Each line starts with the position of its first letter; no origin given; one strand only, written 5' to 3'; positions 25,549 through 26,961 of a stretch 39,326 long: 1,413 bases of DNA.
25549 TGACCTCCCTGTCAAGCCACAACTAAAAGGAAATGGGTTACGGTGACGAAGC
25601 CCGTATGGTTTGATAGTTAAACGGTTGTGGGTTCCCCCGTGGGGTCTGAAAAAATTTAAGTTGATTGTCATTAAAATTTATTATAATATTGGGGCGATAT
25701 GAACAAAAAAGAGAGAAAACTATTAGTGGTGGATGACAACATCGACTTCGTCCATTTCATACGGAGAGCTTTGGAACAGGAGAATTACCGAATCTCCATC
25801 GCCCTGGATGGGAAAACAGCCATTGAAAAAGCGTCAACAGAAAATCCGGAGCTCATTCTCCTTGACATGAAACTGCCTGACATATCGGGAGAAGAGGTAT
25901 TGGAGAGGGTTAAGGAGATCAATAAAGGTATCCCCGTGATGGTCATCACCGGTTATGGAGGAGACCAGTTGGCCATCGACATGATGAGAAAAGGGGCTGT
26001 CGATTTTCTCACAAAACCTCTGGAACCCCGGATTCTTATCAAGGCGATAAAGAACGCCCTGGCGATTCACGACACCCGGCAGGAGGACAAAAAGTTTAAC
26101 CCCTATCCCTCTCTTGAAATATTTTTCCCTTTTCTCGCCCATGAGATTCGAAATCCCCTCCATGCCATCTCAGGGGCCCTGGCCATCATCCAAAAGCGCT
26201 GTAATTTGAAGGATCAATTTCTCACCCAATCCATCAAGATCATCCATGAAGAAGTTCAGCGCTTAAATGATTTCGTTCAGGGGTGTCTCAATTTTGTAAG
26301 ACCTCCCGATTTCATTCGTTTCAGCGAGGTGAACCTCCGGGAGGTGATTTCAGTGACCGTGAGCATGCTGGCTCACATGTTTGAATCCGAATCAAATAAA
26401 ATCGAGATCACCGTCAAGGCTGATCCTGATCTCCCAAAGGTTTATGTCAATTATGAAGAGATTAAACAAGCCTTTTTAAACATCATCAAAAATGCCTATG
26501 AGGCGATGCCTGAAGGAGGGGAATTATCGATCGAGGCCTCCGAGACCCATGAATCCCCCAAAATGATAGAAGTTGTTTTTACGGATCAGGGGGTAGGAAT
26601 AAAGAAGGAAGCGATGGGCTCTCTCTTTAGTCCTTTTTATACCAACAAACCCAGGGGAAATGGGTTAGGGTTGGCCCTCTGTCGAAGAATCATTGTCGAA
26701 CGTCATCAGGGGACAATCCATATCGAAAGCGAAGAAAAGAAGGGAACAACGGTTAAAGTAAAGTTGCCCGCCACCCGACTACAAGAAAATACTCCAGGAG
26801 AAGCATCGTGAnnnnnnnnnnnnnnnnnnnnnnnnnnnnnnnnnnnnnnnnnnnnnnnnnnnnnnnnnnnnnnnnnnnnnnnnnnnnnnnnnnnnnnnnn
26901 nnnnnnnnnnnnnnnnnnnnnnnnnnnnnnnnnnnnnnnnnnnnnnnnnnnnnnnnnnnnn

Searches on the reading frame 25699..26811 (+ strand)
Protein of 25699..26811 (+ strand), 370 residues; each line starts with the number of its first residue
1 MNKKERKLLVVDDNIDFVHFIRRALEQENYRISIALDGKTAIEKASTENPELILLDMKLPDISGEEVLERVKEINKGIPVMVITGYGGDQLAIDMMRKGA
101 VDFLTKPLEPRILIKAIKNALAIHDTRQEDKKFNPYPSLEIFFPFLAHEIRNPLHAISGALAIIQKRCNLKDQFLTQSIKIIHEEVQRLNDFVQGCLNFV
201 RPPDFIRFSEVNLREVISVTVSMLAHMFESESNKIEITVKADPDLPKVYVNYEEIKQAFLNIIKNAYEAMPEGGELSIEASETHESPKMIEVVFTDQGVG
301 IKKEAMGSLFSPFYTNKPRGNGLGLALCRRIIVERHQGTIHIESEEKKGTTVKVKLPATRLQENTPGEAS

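Call 79: search_protein_families(library=pfam, proteins=[window:25699-26811:+], max_evalue=0.00001)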
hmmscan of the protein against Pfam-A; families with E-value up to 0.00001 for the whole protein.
window:25699-26811:+ (370 aa): 3 families
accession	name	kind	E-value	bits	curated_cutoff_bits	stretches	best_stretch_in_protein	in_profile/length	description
PF00072.30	Response_reg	-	9.8e-26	90.5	30.2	1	9-118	2-111/111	Response regulator receiver domain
PF02518.31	HATPase_c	-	2.1e-25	89.7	26.4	1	253-359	4-110/111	Histidine kinase-, DNA gyrase B-, and HSP90-like ATPase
PF00512.31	HisKA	-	1.8e-10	41.1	26.9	1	142-201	5-62/66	His Kinase A (phospho-acceptor) domain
